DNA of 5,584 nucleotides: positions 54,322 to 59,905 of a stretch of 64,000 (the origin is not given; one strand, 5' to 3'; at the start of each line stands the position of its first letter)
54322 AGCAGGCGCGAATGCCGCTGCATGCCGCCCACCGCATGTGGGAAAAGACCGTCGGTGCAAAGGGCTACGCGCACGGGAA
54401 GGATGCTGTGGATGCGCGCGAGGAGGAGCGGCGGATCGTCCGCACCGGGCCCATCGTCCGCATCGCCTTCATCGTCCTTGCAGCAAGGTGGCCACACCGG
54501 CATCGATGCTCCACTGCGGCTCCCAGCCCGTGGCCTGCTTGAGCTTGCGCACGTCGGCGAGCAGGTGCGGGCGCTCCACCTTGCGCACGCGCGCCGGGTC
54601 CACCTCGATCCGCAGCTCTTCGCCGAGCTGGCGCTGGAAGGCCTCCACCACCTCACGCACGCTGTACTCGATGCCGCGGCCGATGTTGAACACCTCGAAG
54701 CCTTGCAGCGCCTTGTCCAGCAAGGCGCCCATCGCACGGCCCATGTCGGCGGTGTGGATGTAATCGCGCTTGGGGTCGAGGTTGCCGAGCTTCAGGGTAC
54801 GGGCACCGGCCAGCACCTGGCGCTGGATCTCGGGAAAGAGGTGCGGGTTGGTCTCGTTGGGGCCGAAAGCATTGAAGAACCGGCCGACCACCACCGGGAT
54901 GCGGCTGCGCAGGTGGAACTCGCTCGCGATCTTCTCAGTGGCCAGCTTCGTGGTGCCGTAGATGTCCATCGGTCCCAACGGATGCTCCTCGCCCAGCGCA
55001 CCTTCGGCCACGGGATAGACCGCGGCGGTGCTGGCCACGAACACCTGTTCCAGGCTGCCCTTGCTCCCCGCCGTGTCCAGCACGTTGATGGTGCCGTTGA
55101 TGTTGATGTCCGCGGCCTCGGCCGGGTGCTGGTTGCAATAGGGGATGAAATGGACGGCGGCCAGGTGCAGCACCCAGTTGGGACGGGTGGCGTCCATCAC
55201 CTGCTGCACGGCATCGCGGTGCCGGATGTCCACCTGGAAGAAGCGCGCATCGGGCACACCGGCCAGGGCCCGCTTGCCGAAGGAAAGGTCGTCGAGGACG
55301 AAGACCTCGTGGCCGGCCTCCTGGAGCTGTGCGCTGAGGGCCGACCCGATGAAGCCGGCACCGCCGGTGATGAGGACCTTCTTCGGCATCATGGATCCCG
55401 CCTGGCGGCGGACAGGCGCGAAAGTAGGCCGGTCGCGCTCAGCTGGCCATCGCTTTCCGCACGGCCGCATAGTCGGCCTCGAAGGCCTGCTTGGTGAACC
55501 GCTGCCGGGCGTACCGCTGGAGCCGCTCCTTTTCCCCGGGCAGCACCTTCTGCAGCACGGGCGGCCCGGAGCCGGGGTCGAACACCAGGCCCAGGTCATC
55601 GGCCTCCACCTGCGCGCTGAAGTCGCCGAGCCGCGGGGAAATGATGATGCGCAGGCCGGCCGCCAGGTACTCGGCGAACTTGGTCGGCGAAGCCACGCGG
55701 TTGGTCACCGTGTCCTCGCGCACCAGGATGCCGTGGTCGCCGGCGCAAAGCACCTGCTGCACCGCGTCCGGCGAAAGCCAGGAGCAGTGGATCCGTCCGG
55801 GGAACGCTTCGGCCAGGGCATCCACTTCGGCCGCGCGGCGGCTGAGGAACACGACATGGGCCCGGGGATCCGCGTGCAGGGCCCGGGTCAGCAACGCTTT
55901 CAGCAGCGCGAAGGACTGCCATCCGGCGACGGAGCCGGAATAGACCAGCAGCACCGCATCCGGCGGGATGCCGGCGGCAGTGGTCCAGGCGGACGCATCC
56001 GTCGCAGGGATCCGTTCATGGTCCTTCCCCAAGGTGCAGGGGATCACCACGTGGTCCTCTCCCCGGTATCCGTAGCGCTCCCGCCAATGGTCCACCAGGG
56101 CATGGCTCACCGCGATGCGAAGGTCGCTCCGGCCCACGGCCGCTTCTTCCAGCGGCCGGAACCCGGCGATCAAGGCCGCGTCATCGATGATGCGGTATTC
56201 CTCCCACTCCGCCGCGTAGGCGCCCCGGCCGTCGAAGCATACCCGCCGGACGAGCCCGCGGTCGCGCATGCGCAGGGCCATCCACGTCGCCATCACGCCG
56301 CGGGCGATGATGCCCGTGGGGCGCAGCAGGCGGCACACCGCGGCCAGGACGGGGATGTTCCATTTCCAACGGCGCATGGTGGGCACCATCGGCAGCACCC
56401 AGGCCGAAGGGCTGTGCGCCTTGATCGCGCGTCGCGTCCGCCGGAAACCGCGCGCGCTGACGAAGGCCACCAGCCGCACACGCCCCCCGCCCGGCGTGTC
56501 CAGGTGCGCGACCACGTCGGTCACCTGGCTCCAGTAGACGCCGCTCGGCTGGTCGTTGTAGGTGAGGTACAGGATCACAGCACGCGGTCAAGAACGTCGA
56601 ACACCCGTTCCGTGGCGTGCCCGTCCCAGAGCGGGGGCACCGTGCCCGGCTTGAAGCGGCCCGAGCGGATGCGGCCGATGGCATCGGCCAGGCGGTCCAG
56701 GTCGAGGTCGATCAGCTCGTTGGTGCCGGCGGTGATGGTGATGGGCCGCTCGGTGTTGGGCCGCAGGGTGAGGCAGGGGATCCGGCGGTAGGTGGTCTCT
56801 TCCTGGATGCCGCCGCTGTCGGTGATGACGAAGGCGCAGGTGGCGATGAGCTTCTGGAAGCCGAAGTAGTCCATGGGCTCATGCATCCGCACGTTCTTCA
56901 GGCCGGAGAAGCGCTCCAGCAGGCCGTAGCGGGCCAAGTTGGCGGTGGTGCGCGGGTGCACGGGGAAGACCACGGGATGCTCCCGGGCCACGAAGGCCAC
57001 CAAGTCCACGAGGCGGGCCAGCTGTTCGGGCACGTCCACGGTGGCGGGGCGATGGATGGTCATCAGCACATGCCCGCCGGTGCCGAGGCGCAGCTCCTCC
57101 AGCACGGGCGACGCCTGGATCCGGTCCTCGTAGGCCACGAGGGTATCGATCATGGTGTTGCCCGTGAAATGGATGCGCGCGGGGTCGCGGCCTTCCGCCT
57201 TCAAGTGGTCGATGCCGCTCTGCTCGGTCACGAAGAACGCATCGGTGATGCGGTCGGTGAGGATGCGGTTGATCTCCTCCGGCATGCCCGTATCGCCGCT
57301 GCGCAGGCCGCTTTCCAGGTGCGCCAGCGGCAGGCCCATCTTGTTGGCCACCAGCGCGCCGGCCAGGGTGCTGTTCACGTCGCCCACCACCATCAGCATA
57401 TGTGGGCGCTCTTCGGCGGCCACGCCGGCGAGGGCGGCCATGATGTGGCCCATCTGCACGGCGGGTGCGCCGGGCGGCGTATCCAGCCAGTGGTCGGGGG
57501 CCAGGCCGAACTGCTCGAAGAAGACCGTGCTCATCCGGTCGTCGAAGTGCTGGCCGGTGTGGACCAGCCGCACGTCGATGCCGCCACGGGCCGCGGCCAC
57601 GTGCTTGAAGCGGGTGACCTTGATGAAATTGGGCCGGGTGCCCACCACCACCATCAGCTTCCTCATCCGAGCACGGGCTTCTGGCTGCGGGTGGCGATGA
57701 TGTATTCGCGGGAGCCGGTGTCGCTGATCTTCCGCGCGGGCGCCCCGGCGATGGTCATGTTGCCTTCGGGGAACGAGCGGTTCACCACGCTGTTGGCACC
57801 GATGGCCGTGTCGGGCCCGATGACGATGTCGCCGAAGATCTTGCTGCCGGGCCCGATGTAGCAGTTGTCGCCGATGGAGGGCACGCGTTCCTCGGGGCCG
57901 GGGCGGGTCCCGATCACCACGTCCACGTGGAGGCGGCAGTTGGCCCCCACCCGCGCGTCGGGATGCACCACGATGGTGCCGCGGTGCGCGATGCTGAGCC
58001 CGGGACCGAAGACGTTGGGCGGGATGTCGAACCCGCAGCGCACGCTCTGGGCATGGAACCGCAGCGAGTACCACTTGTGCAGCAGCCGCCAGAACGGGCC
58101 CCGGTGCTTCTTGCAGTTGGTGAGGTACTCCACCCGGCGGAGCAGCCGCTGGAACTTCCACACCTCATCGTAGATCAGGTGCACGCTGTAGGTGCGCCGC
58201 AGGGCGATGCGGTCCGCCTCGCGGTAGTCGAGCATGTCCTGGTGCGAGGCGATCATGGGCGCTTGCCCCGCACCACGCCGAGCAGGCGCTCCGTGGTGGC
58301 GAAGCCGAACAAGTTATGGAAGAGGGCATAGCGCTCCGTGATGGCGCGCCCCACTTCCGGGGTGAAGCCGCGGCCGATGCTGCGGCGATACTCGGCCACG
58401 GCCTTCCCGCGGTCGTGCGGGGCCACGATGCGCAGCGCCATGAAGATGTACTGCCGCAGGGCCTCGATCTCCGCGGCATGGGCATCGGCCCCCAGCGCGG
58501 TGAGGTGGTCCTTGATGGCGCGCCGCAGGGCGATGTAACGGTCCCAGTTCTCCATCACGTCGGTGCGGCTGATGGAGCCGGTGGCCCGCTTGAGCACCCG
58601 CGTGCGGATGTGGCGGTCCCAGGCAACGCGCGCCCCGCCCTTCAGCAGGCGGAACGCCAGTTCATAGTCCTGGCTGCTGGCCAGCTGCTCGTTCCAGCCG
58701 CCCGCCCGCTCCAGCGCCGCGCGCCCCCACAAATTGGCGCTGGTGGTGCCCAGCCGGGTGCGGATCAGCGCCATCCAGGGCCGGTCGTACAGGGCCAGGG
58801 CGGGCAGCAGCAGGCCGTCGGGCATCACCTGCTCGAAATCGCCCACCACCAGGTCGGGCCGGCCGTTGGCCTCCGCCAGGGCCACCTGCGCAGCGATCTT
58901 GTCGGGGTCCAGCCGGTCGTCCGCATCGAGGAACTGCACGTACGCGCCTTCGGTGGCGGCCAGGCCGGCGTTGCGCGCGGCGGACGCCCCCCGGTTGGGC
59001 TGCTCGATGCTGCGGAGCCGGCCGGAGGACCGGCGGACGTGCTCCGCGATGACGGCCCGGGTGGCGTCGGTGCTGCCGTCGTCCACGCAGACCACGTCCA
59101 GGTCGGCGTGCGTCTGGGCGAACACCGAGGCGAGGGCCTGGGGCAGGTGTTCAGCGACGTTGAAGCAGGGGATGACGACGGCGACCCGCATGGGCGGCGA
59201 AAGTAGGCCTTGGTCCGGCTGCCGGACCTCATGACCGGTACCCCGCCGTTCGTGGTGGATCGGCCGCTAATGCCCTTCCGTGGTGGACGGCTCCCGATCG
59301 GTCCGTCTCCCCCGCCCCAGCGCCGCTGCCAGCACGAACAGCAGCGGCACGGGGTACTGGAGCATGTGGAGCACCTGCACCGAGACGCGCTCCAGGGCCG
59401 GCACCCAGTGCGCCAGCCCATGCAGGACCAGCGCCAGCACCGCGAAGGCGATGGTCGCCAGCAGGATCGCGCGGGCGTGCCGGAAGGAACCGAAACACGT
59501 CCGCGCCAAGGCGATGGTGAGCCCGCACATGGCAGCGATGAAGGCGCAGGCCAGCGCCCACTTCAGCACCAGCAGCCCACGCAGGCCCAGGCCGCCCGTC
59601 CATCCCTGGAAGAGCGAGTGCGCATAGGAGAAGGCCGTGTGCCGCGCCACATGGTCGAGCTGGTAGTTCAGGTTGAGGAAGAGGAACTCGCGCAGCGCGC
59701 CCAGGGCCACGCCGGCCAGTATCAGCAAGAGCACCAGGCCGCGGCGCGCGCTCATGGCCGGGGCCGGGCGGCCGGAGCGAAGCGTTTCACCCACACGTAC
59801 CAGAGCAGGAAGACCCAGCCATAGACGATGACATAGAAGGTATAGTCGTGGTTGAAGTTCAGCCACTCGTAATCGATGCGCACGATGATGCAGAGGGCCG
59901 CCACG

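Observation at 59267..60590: XrtF exosortase cassette headed by an 82-aa ORF that looks like a bare sorting-signal substrate (PIDGG-TM-basic tail)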

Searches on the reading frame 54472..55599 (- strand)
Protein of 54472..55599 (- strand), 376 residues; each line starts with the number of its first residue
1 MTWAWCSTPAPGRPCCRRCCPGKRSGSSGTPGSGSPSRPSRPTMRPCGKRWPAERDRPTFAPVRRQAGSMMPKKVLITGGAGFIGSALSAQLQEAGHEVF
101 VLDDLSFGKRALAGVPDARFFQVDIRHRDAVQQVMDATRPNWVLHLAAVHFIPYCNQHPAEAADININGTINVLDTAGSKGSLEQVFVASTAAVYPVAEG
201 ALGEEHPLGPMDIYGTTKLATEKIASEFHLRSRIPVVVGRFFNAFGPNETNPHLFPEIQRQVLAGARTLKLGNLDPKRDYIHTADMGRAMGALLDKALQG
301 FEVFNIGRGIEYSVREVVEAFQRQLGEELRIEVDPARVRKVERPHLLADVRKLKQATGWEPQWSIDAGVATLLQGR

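Call 22: search_protein_families(library=pfam, proteins=[window:54472-55599:-], max_evalue=0.001)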
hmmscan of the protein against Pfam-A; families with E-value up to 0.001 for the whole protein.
window:54472-55599:- (376 aa): 8 families
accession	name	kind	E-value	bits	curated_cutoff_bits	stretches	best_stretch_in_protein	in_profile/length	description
PF16363.11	GDP_Man_Dehyd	-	3.8e-52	178.2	27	1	76-370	1-330/332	GDP-mannose 4,6 dehydratase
PF01370.27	Epimerase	-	1.2e-50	172.6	20.9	1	75-307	1-240/240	NAD dependent epimerase/dehydratase family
PF04321.23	RmlD_sub_bind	-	6.2e-19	68.6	27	1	74-228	2-139/287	RmlD substrate binding domain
PF02719.21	Polysacc_synt_2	-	6.4e-17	62.1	20.2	1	75-247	1-174/293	Polysaccharide biosynthesis protein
PF01073.25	3Beta_HSD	-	2.1e-13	50.4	22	1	76-224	1-156/280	3-beta hydroxysteroid dehydrogenase/isomerase family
PF07993.18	NAD_binding_4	-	7e-08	32.4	20.1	1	141-241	90-204/258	Male sterility protein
PF00106.31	adh_short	-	8.6e-07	29.1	26.6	1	73-200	1-146/195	short chain dehydrogenase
PF05368.20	NmrA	-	0.00012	22.2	27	0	73-102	3-32/298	NmrA-like family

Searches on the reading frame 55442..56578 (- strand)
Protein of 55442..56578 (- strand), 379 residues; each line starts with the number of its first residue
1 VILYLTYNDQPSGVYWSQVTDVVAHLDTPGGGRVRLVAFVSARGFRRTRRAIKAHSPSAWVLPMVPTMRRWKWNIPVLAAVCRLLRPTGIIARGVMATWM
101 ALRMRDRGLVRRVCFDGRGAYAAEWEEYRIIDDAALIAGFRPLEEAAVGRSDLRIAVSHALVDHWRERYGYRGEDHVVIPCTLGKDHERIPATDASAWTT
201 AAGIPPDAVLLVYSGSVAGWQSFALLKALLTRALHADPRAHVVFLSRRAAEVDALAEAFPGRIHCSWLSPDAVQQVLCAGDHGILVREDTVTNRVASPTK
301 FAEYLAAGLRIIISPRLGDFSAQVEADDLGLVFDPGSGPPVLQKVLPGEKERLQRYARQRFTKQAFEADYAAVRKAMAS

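Call 22: search_protein_families(library=pfam, proteins=[window:55442-56578:-], max_evalue=0.001)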
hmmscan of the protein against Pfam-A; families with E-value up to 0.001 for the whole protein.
window:55442-56578:- (379 aa): 1 family
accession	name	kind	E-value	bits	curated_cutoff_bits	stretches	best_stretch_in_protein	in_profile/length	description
PF13439.12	Glyco_transf_4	-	9.9e-07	29.4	28.5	1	31-181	19-164/170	Glycosyltransferase Family 4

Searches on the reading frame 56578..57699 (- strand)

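Call 22: search_protein_families(library=pfam, proteins=[window:56578-57699:-], max_evalue=0.001)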
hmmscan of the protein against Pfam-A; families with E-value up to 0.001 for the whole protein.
window:56578-57699:- (374 aa): 1 family
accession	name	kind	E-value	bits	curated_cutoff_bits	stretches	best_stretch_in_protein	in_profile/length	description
PF02350.25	Epimerase_2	-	1.9e-89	300.4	30.6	1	37-370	5-346/347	UDP-N-acetylglucosamine 2-epimerase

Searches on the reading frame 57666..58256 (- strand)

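Call 22: search_protein_families(library=pfam, proteins=[window:57666-58256:-], max_evalue=0.001)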
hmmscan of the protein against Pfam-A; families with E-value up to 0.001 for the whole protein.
window:57666-58256:- (197 aa): 2 families
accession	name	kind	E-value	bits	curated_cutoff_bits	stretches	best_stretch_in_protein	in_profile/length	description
PF00132.30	Hexapep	-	1.1e-10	41.2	27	1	127-160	3-36/36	Bacterial transferase hexapeptide (six repeats)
PF14602.12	Hexapep_2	-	0.00051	20.1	27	0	127-159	3-33/34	Hexapeptide repeat of succinyl-transferase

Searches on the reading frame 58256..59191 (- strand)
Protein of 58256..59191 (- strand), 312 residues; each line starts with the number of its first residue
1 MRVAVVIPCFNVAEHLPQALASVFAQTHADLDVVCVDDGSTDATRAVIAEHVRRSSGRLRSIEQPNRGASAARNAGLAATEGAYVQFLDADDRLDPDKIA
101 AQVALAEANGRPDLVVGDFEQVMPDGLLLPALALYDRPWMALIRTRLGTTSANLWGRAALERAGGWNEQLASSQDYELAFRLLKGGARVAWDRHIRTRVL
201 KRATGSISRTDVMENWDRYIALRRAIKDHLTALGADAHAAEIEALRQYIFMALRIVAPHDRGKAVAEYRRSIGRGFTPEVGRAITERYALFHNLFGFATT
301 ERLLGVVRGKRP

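Call 22: search_protein_families(library=pfam, proteins=[window:58256-59191:-], max_evalue=0.001)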
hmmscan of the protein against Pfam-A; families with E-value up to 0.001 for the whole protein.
window:58256-59191:- (312 aa): 3 families
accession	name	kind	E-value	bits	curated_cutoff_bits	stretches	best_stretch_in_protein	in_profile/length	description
PF00535.33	Glycos_transf_2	-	5.4e-31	108.2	23.3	1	5-121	2-117/168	Glycosyl transferase family 2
PF13641.12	Glyco_tranf_2_3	-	3.5e-15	57.1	27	1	2-204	2-216/230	Glycosyltransferase like family 2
PF10111.15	Glyco_tranf_2_2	-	7.6e-12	45.7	27.3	1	6-107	3-107/276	Glycosyltransferase like family 2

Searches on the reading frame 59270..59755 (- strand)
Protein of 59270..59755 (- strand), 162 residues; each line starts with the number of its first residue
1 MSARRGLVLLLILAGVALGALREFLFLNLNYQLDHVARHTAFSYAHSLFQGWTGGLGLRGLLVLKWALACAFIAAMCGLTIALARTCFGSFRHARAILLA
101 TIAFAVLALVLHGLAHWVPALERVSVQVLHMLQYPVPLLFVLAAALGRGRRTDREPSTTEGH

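Call 5: search_protein_families(library=ncbifam, proteins=[window:59270-59755:-], max_evalue=1)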
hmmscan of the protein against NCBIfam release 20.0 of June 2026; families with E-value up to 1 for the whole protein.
window:59270-59755:- (162 aa): 1 family
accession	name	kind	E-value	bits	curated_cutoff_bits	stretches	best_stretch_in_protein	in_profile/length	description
NF046082.1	assoc_w_XrtX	equivalog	3.8e-07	29.9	75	1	4-143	3-142/147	XrtX-associated membrane protein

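Call 6: search_protein_families(library=pfam, proteins=[window:59270-59755:-], max_evalue=1)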
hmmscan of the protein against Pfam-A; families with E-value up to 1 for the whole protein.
window:59270-59755:- (162 aa): 0 families

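Call 31: find_homologous_proteins(query=window:59270-59755:-, max_evalue=0.001)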
Query window:59270-59755:- (162 aa): 90 proteins with E <= 0.001 among 5361 candidates.
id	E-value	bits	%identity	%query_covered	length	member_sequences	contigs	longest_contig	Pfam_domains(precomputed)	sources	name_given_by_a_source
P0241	1.2e-87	310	93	100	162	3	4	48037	-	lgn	-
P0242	1.8e-84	300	89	99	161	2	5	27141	-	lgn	-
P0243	1.5e-64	235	76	95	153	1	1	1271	-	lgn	-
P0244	2.0e-55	205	72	94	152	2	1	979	-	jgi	jgi:hypothetical protein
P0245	1.6e-48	183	64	88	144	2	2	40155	-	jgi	jgi:hypothetical protein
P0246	1.7e-48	183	59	97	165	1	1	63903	-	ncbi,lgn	-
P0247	1.6e-47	179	59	97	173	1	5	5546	-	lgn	-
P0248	2.2e-47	179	60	92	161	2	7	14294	-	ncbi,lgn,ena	-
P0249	7.7e-47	177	61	92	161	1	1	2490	-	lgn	-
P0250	1.0e-46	177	57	95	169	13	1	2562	-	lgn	-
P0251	1.5e-45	173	60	83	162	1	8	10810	-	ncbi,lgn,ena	-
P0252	2.0e-45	173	57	98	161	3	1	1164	-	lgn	-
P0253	3.3e-45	172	60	72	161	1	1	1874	-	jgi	jgi:hypothetical protein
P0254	4.2e-45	172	58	93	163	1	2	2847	-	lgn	-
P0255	1.5e-44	170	59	92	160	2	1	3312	-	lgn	-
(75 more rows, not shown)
